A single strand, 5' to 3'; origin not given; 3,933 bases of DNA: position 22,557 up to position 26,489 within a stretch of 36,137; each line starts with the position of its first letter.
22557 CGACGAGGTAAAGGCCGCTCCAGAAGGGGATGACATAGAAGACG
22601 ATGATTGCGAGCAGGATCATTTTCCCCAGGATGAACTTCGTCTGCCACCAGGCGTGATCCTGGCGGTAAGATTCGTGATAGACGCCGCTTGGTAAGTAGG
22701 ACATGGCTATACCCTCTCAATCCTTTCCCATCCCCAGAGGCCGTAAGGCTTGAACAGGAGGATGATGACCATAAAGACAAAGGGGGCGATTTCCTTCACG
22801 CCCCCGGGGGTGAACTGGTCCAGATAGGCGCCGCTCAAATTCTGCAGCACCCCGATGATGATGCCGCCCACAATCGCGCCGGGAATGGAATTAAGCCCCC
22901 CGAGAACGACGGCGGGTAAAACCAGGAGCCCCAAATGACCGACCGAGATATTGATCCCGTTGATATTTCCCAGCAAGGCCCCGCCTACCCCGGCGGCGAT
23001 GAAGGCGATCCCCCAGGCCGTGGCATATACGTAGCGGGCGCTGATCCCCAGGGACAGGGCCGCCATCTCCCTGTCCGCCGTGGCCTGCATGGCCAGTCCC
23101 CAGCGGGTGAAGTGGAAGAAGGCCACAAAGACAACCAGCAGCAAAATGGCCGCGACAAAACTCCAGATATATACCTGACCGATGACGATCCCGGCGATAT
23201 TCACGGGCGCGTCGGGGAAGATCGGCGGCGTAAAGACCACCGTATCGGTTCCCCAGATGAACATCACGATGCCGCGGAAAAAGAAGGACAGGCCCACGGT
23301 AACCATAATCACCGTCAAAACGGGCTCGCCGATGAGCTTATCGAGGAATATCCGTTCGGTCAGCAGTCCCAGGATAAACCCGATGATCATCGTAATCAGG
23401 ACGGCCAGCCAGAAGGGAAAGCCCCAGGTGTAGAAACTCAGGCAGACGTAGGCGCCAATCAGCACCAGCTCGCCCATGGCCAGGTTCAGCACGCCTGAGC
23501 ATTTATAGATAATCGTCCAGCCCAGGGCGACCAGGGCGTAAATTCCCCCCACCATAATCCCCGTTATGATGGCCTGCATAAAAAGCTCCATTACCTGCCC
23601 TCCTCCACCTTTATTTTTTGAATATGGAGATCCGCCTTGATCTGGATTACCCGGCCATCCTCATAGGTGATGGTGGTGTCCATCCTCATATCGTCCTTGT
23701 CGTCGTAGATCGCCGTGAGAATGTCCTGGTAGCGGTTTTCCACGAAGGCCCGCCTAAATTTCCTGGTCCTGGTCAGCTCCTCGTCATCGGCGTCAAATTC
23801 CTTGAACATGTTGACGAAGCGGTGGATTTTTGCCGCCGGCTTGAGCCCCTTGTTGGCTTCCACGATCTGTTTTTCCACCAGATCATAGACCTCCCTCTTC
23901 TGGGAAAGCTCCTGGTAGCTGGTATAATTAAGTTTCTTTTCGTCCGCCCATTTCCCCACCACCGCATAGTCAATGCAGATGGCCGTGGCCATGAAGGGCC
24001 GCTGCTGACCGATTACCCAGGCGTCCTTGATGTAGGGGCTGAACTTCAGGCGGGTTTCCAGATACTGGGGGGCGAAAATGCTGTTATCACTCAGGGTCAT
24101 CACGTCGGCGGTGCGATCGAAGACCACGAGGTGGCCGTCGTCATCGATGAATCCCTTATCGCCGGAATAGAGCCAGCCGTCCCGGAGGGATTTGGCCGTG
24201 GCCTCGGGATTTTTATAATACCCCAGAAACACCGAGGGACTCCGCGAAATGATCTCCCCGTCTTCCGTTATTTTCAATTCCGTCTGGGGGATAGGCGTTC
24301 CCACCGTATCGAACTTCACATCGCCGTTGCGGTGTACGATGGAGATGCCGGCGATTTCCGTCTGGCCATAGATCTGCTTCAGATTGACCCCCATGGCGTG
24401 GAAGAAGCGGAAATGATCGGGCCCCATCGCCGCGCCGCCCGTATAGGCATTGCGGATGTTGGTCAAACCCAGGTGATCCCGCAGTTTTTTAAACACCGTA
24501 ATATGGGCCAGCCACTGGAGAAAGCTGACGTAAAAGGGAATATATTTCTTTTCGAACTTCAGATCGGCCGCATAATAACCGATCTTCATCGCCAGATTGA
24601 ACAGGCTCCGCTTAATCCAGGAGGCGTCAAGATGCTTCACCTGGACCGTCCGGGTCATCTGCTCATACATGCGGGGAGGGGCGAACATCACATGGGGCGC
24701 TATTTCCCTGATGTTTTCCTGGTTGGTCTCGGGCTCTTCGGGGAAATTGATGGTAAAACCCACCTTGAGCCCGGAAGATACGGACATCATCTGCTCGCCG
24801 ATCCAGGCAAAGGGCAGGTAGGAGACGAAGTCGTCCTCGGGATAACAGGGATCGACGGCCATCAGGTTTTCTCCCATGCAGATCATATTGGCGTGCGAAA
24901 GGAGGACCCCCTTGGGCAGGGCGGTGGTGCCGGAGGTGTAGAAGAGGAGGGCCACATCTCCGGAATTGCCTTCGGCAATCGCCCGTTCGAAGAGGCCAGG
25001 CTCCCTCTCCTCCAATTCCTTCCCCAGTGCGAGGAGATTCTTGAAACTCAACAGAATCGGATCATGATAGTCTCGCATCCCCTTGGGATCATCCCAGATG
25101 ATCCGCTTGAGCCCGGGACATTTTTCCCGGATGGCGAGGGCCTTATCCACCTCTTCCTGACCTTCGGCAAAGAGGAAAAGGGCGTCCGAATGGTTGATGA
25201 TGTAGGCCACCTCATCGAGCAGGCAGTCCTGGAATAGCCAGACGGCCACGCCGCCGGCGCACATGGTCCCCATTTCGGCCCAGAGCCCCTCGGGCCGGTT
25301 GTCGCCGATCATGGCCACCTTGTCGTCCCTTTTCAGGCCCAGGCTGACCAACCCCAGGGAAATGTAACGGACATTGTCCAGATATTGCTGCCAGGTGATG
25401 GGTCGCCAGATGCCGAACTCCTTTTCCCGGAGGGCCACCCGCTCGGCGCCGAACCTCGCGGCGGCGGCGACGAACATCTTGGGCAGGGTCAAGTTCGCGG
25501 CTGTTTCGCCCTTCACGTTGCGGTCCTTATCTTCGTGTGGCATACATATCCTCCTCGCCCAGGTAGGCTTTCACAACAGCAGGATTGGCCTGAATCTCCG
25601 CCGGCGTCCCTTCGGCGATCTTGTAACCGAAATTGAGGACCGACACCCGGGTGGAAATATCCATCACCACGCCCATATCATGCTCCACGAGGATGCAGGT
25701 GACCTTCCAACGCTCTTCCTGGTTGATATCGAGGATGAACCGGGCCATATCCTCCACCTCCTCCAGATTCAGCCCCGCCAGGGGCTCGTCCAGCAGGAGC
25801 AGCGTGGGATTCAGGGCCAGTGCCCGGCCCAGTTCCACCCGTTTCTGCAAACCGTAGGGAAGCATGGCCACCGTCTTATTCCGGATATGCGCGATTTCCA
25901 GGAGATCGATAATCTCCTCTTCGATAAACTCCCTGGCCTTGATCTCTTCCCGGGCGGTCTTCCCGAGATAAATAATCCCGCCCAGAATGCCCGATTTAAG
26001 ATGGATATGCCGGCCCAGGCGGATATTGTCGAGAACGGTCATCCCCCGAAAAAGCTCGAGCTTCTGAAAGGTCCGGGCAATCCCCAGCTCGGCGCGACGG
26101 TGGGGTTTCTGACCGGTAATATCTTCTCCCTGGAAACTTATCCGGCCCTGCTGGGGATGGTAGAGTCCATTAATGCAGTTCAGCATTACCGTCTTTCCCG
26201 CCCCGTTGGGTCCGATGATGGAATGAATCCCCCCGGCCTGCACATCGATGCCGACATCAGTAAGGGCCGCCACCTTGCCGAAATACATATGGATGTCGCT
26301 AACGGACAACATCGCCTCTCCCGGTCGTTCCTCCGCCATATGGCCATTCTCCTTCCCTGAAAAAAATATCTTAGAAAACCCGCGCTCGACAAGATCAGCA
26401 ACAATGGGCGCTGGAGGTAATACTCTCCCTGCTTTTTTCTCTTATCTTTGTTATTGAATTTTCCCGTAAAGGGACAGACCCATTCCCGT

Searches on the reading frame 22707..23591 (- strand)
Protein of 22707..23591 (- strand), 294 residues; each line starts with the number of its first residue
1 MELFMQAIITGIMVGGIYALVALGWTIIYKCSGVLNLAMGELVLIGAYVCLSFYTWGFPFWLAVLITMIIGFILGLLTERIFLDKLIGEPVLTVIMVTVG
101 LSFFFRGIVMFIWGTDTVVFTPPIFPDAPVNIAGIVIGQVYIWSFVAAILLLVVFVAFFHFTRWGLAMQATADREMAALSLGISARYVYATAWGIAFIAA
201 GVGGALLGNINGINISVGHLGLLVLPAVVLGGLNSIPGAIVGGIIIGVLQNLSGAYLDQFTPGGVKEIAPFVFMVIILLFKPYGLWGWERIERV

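Call 57: search_protein_families(library=pfam, proteins=[window:22707-23591:-], max_evalue=0.00001)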
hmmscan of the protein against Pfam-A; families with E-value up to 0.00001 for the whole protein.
window:22707-23591:- (294 aa): 1 family
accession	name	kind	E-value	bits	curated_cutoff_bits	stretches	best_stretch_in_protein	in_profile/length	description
PF02653.21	BPD_transp_2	-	4e-31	108.6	26.8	1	8-278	2-266/269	Branched-chain amino acid transport system / permease component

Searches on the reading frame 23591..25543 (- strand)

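Call 57: search_protein_families(library=pfam, proteins=[window:23591-25543:-], max_evalue=0.00001)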
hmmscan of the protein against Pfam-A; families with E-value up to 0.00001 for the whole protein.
window:23591-25543:- (650 aa): 2 families
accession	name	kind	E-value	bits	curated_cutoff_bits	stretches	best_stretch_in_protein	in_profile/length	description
PF00501.34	AMP-binding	-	1.9e-62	211.7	29.9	1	26-443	3-384/384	AMP-binding enzyme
PF23562.2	AMP-binding_C_3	-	3.4e-08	34.4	20.8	1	480-616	2-123/124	AMP-binding enzyme C-terminal domain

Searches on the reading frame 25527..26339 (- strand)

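Call 57: search_protein_families(library=pfam, proteins=[window:25527-26339:-], max_evalue=0.00001)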
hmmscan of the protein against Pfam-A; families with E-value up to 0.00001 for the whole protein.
window:25527-26339:- (270 aa): 2 families
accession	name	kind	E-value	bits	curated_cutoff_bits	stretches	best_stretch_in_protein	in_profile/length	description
PF00005.33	ABC_tran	-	5.7e-29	101.9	25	1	26-188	1-137/137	ABC transporter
PF12399.14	BCA_ABC_TP_C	-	5.1e-14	52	25.5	1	240-264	2-26/27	Branched-chain amino acid ATP-binding cassette transporter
